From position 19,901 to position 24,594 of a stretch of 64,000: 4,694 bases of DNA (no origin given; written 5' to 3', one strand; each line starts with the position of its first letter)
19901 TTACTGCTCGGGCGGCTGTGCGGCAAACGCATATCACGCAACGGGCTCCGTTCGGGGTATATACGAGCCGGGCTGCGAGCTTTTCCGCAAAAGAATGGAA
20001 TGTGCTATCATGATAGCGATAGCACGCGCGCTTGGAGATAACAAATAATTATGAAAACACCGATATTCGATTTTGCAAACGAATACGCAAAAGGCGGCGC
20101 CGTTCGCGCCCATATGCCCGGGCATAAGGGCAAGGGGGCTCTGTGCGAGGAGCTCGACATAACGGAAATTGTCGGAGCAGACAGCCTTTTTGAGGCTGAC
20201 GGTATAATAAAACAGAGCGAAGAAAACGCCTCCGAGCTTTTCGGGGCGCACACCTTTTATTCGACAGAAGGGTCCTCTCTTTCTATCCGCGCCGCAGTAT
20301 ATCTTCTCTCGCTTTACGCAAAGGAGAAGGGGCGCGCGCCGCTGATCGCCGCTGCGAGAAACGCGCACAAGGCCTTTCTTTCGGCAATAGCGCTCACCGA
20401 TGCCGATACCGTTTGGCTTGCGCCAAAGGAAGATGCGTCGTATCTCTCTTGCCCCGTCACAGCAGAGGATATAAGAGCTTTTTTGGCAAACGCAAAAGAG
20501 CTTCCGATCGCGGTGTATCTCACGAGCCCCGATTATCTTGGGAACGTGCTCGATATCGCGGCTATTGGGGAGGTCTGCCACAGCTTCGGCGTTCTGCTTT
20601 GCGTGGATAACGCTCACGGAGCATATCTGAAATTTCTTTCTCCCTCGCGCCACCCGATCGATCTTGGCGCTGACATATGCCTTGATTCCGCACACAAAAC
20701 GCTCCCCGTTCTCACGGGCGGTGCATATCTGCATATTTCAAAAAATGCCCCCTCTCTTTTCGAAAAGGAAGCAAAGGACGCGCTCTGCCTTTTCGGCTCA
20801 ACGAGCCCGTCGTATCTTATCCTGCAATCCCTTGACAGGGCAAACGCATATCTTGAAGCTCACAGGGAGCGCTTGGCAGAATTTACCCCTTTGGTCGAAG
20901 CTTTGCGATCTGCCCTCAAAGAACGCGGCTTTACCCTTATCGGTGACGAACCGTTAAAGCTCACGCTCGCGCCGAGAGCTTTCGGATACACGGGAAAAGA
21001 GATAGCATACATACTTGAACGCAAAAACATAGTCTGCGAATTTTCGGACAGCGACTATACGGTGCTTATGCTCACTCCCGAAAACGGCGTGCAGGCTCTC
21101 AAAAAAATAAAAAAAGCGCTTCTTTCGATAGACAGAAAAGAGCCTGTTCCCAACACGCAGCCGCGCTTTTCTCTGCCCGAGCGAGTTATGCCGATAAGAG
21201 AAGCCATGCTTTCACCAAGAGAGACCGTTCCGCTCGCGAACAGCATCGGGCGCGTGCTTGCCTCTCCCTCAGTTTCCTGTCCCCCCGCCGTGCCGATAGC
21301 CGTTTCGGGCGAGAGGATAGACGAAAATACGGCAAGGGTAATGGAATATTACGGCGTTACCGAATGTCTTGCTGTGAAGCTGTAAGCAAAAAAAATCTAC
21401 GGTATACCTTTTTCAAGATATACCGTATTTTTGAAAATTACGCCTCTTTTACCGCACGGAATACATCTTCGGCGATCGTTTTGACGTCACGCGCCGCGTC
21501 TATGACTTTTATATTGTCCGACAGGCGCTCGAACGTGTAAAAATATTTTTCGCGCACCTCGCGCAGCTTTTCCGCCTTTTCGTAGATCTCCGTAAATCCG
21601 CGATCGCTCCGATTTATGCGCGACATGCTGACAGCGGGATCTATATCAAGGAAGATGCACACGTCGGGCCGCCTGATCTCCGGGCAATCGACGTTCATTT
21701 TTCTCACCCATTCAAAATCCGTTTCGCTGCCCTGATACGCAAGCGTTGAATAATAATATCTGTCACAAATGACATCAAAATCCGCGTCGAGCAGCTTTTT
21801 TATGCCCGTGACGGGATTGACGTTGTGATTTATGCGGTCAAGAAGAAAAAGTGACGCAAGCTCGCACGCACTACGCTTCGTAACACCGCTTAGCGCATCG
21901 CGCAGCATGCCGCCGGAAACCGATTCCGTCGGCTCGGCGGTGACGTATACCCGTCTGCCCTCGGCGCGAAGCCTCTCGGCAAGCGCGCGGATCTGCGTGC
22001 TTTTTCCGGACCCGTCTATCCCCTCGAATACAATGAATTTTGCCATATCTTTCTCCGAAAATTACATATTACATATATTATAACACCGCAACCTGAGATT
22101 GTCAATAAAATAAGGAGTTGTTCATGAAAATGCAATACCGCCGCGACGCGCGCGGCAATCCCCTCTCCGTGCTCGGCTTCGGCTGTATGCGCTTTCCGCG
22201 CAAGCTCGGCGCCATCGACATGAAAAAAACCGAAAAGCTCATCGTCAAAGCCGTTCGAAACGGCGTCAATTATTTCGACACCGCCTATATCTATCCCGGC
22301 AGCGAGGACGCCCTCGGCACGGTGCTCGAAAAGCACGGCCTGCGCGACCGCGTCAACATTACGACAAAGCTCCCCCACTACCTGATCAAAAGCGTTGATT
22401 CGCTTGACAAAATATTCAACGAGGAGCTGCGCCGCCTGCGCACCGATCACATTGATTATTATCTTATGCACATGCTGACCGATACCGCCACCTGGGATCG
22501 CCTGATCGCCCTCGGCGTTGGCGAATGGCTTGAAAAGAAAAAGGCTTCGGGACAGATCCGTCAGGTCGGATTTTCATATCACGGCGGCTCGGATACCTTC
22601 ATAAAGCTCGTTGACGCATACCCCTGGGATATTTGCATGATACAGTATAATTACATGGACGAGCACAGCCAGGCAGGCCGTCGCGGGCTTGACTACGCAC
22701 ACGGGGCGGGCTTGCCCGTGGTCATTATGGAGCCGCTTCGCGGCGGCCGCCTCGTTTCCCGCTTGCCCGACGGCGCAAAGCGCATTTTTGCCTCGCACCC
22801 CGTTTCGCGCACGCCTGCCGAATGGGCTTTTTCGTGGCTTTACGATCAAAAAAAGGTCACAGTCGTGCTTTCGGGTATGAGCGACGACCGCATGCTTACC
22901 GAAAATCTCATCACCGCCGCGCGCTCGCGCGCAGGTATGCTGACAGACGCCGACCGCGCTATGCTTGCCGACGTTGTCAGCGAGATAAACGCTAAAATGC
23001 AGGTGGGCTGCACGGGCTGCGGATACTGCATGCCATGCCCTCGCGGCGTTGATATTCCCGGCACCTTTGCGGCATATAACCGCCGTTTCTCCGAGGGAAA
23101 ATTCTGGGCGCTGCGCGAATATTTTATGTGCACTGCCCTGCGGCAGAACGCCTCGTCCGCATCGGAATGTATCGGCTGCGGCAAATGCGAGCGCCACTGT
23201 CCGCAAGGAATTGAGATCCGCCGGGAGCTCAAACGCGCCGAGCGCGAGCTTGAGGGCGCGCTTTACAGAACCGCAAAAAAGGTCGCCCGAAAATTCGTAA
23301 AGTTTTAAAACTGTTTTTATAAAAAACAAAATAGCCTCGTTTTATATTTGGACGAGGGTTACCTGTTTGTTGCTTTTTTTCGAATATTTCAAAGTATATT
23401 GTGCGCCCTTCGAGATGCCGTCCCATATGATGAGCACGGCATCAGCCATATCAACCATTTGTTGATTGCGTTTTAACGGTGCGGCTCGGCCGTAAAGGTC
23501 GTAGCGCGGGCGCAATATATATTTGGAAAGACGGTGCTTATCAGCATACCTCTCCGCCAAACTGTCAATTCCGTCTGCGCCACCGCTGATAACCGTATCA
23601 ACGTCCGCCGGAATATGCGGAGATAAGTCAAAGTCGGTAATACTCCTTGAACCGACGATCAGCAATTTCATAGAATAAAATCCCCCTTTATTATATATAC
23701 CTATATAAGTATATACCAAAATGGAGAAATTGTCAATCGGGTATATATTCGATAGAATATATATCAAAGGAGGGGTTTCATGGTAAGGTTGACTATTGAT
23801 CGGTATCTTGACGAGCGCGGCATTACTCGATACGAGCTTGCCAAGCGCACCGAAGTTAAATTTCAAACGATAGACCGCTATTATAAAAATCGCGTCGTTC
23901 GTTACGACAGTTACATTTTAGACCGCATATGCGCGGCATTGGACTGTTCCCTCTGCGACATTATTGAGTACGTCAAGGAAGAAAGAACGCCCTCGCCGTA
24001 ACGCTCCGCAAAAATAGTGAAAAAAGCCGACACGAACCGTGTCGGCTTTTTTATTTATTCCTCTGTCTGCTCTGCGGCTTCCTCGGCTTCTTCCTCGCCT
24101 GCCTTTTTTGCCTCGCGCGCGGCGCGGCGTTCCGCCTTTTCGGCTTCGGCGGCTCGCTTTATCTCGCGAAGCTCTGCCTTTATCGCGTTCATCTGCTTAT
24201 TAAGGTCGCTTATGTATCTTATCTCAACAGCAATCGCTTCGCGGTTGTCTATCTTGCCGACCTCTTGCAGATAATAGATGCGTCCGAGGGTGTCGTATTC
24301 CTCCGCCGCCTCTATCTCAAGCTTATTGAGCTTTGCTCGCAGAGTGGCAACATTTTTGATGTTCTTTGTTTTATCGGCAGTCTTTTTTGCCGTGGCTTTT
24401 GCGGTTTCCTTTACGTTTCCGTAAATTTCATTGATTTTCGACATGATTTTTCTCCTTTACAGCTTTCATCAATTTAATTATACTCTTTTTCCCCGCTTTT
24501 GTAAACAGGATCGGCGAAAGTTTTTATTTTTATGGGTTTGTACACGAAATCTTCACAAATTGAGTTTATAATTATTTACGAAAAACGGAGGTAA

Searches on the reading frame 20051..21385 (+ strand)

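Call 8: search_protein_families(library=pfam, proteins=[window:20051-21385:+])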
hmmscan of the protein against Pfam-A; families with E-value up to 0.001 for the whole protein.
window:20051-21385:+ (444 aa): 4 families
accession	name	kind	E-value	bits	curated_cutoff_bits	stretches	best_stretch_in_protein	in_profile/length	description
PF01276.26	OKR_DC_1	-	1.5e-35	123.2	27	1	11-274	9-297/417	Orn/Lys/Arg decarboxylase, major domain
PF01053.26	Cys_Met_Meta_PP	-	1.6e-06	27.3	27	1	140-216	126-198/381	Cys/Met metabolism PLP-dependent enzyme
PF03711.20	OKR_DC_1_C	-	5.7e-06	27.1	24.2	1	386-437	59-110/132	Orn/Lys/Arg decarboxylase, C-terminal domain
PF00266.25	Aminotran_5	-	0.00099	18.6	21.5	0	50-218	42-203/371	Aminotransferase class-V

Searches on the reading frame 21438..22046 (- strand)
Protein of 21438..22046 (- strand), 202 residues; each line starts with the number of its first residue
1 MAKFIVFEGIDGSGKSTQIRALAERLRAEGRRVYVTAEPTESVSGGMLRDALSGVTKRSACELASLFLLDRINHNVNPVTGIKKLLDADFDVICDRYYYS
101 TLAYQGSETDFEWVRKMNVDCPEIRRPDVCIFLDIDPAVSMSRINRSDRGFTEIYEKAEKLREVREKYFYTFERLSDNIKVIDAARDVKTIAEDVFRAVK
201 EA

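Call 8: search_protein_families(library=pfam, proteins=[window:21438-22046:-])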
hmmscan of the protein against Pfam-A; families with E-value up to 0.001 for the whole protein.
window:21438-22046:- (202 aa): 6 families
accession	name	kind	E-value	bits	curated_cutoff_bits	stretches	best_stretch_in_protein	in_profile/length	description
PF02223.23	Thymidylate_kin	-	3e-46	157.9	27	1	7-194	1-184/185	Thymidylate kinase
PF03308.22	MeaB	-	6.9e-06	25.7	23.1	1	3-48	34-80/273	Methylmalonyl Co-A mutase-associated GTPase MeaB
PF01712.25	dNK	-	8.3e-06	26.1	27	1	5-199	1-198/203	Deoxynucleoside kinase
PF13401.12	AAA_22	-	0.00044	21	27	1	2-75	5-78/130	AAA domain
PF13604.12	AAA_30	-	0.00061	20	27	0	4-40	20-56/191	AAA domain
PF13207.12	AAA_17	-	0.00073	20.3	27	0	9-26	2-19/136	AAA domain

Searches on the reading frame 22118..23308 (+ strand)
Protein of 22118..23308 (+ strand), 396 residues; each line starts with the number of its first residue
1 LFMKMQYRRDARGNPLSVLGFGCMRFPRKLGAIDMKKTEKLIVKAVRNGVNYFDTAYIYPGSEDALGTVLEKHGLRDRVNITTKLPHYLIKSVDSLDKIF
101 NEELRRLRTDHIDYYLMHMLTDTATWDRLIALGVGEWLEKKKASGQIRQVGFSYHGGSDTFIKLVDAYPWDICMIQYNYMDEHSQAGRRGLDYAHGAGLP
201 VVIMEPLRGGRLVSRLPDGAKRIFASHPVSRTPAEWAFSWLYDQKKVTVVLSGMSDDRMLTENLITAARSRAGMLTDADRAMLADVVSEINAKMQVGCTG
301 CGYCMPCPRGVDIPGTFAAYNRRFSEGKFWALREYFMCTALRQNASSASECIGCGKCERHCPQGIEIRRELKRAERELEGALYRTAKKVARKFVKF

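Call 7: search_protein_families(library=pfam, proteins=[window:22118-23308:+])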
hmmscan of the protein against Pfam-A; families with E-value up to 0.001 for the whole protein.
window:22118-23308:+ (396 aa): 9 families
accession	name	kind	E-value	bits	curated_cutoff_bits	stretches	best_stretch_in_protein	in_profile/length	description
PF00248.27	Aldo_ket_red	-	2.5e-32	112.5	24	1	19-264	2-271/291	Aldo/keto reductase family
PF13187.11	Fer4_9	-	8.1e-09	35.8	27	1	298-364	2-50/52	4Fe-4S dicluster domain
PF13534.11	Fer4_17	-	3.3e-08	34.4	22.2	1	298-365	2-60/61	4Fe-4S dicluster domain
PF13237.11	Fer4_10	-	1.2e-06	28.8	25.5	1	348-372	6-33/53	4Fe-4S dicluster domain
PF13183.11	Fer4_8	-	1.7e-06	28.9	27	1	298-365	5-68/68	4Fe-4S dicluster domain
PF13746.11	Fer4_18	-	7.9e-06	26.5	27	0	342-372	52-82/114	4Fe-4S dicluster domain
PF00037.32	Fer4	-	8.4e-05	22.7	21.1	1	349-364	6-21/24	4Fe-4S binding domain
PF17179.9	Fer4_22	-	0.00012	23.3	27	0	342-365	72-95/95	4Fe-4S dicluster domain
PF14697.11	Fer4_21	-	0.00076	20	35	0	349-363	6-20/59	4Fe-4S dicluster domain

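Call 10: find_encoding_contigs(protein=window:22118-23308:+, flank=10000, max_places=10)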
Protein window:22118-23308:+ (396 aa): no gene with exactly this product is on record in the collection.

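Call 11: find_encoding_contigs(protein=window:22124-23308:+, flank=10000, max_places=10)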
Protein window:22124-23308:+ (394 aa): 3 contigs read that carry it; 1 place shown.
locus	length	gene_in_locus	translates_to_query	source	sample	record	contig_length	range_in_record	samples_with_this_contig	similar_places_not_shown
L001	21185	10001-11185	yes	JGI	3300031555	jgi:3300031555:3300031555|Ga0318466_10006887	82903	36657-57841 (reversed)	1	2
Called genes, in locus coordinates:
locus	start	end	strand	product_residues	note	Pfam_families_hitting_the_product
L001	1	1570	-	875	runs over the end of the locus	PF00828:Ribosomal_L27A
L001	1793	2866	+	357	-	PF00929:RNase_T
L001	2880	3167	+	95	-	PF09413:DUF2007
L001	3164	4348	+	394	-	PF22025:ThiI_fer, PF02926:THUMP, PF02568:ThiI, PF06508:QueC (faint)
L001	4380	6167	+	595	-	PF01336:tRNA_anti-codon, PF00152:tRNA-synt_2, PF02938:GAD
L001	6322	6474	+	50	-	PF13165:SCIFF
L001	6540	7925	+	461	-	PF13353:Fer4_12, PF04055:Radical_SAM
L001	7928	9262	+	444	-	PF01276:OKR_DC_1, PF01053:Cys_Met_Meta_PP (weak), PF03711:OKR_DC_1_C (weak)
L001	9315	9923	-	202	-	PF01712:dNK (weak), PF02223:Thymidylate_kin, PF03308:MeaB (weak)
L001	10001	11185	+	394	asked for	PF00248:Aldo_ket_red, PF13746:Fer4_18 (faint), PF13237:Fer4_10 (faint), PF13183:Fer4_8 (weak), PF13187:Fer4_9, PF13534:Fer4_17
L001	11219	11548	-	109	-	PF02481:DNA_processg_A (faint)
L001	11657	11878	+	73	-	PF13443:HTH_26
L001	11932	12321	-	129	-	-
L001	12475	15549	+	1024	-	PF00005:ABC_tran, PF02687:FtsX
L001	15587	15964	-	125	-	PF00583:Acetyltransf_1, PF13302:Acetyltransf_3, PF12746:GNAT_acetyltran (weak)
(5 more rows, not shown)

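Call 29: list_cluster_members(proteins=[window:22124-23305:+, window:35070-35516:+])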
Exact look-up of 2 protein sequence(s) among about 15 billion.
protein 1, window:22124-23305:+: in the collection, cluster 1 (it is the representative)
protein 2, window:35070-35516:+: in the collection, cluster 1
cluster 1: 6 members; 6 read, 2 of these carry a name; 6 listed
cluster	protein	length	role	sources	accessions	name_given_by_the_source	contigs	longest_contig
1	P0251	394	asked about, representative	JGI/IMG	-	-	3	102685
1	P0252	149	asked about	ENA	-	-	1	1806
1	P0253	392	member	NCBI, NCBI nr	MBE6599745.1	MAG: aldo/keto reductase [Ruminococcaceae bacterium] | aldo/keto reductase [Oscillospiraceae bacterium]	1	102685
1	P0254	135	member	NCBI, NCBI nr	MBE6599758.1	MAG: hypothetical protein E7640_00930 [Ruminococcaceae bacterium] | hypothetical protein [Oscillospiraceae bacterium]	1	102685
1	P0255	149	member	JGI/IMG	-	-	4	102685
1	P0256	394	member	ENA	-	-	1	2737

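Call 31: find_encoding_contigs(protein=P0256, flank=10000, max_places=6)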
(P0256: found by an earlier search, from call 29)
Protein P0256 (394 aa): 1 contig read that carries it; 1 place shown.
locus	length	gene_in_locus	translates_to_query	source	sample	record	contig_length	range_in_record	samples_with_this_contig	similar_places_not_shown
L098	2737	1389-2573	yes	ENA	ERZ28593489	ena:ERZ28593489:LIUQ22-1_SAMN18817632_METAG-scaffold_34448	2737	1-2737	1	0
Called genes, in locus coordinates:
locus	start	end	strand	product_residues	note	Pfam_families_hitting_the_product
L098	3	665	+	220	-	?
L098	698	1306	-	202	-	PF01712:dNK (weak), PF02223:Thymidylate_kin, PF03308:MeaB (weak)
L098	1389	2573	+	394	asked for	PF00248:Aldo_ket_red, PF13746:Fer4_18 (faint), PF13237:Fer4_10 (faint), PF13183:Fer4_8 (weak), PF13187:Fer4_9, PF13534:Fer4_17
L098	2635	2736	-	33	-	?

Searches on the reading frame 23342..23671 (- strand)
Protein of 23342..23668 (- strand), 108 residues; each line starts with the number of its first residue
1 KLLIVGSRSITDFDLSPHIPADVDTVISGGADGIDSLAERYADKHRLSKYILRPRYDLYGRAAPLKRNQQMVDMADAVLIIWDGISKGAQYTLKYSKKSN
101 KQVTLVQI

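Call 39: list_cluster_members(proteins=[window:23342-23668:-, window:23780-23998:+, window:24055-24441:-, window:24598-27669:+, window:27710-28084:-, window:28089-29444:-, window:29500-31038:-, window:38583-39605:-, window:39636-40388:-, window:35704-36549:+])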
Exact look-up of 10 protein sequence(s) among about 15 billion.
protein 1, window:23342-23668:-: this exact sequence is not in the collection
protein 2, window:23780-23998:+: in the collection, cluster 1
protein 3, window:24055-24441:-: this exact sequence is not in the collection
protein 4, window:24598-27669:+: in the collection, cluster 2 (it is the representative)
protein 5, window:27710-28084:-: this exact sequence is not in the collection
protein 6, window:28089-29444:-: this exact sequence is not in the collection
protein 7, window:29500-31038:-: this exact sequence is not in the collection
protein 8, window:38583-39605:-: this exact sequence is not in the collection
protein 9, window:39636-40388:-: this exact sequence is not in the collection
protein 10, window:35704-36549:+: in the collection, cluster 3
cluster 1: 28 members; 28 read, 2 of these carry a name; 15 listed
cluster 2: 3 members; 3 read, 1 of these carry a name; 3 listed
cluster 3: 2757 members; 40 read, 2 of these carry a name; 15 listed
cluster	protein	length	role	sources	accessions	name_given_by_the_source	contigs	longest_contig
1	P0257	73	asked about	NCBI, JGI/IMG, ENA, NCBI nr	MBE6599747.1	MAG: helix-turn-helix transcriptional regulator [Ruminococcaceae bacterium] | helix-turn-helix transcriptional regulator [Oscillospiraceae bacterium]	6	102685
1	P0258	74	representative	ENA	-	-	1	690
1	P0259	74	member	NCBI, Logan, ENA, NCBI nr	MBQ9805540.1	MAG: helix-turn-helix transcriptional regulator [Clostridia bacterium] | helix-turn-helix transcriptional regulator [Clostridia bacterium]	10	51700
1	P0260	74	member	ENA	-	-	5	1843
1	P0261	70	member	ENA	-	-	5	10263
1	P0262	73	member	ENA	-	-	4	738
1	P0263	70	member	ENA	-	-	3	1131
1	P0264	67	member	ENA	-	-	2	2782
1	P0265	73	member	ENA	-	-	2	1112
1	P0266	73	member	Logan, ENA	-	-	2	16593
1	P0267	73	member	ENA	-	-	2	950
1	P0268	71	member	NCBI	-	-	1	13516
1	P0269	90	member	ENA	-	-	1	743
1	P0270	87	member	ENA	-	-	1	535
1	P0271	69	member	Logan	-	-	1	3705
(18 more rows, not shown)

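Call 40: list_cluster_members(proteins=[window:23345-23671:-, window:24058-24444:-, window:27713-28087:-, window:28092-29447:-, window:29503-31041:-, window:31063-31833:-, window:38586-39608:-, window:39639-40391:-, window:40486-41697:-, window:33507-34541:+])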
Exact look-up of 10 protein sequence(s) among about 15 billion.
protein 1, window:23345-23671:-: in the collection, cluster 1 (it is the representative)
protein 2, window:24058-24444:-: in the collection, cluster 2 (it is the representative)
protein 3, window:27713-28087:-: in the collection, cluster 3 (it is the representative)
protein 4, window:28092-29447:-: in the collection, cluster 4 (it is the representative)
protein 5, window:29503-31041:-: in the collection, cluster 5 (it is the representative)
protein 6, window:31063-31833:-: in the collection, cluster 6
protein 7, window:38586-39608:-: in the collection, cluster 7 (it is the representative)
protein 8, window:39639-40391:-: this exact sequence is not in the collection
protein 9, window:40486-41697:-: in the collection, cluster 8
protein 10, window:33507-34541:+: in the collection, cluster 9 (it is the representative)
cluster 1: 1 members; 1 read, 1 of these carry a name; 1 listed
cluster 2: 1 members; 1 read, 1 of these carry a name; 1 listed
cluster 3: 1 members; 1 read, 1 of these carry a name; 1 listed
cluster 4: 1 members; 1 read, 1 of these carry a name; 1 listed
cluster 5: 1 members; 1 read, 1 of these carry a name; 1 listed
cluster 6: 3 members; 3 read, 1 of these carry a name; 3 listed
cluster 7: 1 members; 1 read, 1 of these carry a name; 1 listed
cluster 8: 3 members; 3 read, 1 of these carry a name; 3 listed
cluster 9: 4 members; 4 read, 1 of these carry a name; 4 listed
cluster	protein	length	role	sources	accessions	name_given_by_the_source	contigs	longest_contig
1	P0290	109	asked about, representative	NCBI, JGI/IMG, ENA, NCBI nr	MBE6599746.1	MAG: DUF2493 domain-containing protein [Ruminococcaceae bacterium] | DUF2493 domain-containing protein [Oscillospiraceae bacterium]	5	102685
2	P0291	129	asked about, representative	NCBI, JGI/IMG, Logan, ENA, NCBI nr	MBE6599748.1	MAG: hypothetical protein E7640_00880 [Ruminococcaceae bacterium] | hypothetical protein [Oscillospiraceae bacterium]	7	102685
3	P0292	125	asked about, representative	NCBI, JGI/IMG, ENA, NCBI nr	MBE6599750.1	MAG: GNAT family N-acetyltransferase [Ruminococcaceae bacterium] | GNAT family N-acetyltransferase [Oscillospiraceae bacterium]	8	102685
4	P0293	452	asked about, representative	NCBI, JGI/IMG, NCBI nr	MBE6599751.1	MAG: MBOAT family protein [Ruminococcaceae bacterium] | MBOAT family protein [Oscillospiraceae bacterium]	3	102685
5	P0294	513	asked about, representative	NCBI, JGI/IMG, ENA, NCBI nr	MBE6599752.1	MAG: ATP-binding protein [Ruminococcaceae bacterium] | ATP-binding protein [Oscillospiraceae bacterium]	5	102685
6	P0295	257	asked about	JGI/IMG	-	-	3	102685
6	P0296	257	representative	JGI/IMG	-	-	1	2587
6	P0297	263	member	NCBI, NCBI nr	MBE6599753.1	MAG: biotin--[acetyl-CoA-carboxylase] ligase [Ruminococcaceae bacterium] | biotin--[acetyl-CoA-carboxylase] ligase [Oscillospiraceae bacterium]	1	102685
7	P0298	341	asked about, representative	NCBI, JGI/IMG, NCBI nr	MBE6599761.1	MAG: 3-deoxy-7-phosphoheptulonate synthase [Ruminococcaceae bacterium] | 3-deoxy-7-phosphoheptulonate synthase [Oscillospiraceae bacterium]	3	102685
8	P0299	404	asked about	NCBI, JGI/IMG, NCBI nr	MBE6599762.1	MAG: 3-phosphoshikimate 1-carboxyvinyltransferase [Ruminococcaceae bacterium] | 3-phosphoshikimate 1-carboxyvinyltransferase [Oscillospiraceae bacterium]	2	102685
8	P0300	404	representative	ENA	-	-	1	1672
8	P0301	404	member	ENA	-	-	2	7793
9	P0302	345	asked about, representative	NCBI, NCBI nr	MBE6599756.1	MAG: DNA polymerase III subunit delta [Ruminococcaceae bacterium] | DNA polymerase III subunit delta [Oscillospiraceae bacterium]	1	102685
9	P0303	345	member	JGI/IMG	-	-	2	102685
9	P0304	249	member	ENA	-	-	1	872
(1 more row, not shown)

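Call 44: find_encoding_contigs(protein=P0301, flank=10000, max_places=6)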
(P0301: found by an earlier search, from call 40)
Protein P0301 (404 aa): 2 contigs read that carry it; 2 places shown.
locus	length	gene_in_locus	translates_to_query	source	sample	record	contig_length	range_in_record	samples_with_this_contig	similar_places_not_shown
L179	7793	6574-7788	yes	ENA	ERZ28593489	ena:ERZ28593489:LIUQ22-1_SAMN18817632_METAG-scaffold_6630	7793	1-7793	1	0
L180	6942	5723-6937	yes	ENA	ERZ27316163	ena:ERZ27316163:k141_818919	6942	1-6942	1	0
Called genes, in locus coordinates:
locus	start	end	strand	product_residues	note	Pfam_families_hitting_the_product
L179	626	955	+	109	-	PF02481:DNA_processg_A (weak), PF10686:YAcAr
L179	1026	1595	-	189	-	PF00440:TetR_N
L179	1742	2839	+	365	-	PF01817:CM_2, PF00800:PDT, PF01842:ACT (weak)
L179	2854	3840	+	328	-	PF00465:Fe-ADH, PF13685:Fe-ADH_2, PF01761:DHQ_synthase, PF24621:DHQS_C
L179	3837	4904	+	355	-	PF01264:Chorismate_synt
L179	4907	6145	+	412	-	PF08501:Shikimate_dh_N, PF01202:SKI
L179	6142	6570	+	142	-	PF01220:DHquinase_II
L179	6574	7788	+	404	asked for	PF00275:EPSP_synthase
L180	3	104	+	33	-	?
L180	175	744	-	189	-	PF00440:TetR_N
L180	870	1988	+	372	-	PF01817:CM_2, PF00800:PDT, PF01842:ACT (faint)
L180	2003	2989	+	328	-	PF00465:Fe-ADH, PF13685:Fe-ADH_2, PF01761:DHQ_synthase, PF24621:DHQS_C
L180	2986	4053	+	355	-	PF01264:Chorismate_synt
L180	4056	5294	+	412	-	PF08501:Shikimate_dh_N, PF01202:SKI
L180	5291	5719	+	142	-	PF01220:DHquinase_II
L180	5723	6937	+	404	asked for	PF00275:EPSP_synthase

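Call 48: search_protein_families(library=pfam, proteins=[L179:626-955:+, window:23345-23671:-])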
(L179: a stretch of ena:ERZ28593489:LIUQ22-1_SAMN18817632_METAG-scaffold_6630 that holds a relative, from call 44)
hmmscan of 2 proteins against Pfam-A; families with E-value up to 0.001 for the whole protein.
L179:626-955:+ (109 aa): 4 families
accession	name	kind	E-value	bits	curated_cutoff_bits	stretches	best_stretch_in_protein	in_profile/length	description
PF10686.14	YAcAr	-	5.1e-09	36.2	28.2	1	24-60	30-66/66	YspA, cpYpsA-related SLOG family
PF02481.21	DNA_processg_A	-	6e-07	29.3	29.6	1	2-53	46-103/212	DNA recombination-mediator protein A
PF18306.6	LDcluster4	-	5.6e-05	23.2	26.3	1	2-105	3-121/151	SLOG cluster4 family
PF12694.12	cpYpsA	-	0.00011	22.5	26.2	0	27-58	1-32/145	Circularly permutated YpsA SLOG family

window:23345-23671:- (109 aa): 2 families
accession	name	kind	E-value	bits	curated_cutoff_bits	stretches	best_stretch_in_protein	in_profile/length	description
PF02481.21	DNA_processg_A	-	3.8e-07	30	29.6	0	5-45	49-95/212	DNA recombination-mediator protein A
PF10686.14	YAcAr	-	1.1e-05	25.6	28.2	1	24-59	30-65/66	YspA, cpYpsA-related SLOG family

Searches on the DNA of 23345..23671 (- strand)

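Call 61: search_rna_families(sources=[L179, L098], threshold=gathering)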
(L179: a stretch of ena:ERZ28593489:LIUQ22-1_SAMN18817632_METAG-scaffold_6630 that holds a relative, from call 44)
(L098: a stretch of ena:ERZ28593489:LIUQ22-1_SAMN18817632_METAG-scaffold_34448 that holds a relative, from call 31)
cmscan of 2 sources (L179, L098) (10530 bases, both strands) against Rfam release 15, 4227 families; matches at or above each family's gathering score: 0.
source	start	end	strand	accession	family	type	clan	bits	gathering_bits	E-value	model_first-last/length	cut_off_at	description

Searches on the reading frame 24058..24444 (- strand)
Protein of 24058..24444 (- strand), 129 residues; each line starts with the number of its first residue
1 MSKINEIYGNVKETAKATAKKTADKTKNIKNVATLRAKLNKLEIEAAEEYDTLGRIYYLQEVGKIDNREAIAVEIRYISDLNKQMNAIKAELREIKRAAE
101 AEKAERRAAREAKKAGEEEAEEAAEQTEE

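Call 48: search_protein_families(library=pfam, proteins=[L179:626-955:+])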
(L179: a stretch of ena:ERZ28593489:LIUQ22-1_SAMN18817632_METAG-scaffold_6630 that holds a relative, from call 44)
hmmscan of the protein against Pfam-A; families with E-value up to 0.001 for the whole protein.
L179:626-955:+ (109 aa): 4 families
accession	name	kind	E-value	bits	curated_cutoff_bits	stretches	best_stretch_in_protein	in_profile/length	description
PF10686.14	YAcAr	-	5.1e-09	36.2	28.2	1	24-60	30-66/66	YspA, cpYpsA-related SLOG family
PF02481.21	DNA_processg_A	-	6e-07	29.3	29.6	1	2-53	46-103/212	DNA recombination-mediator protein A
PF18306.6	LDcluster4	-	5.6e-05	23.2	26.3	1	2-105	3-121/151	SLOG cluster4 family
PF12694.12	cpYpsA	-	0.00011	22.5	26.2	0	27-58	1-32/145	Circularly permutated YpsA SLOG family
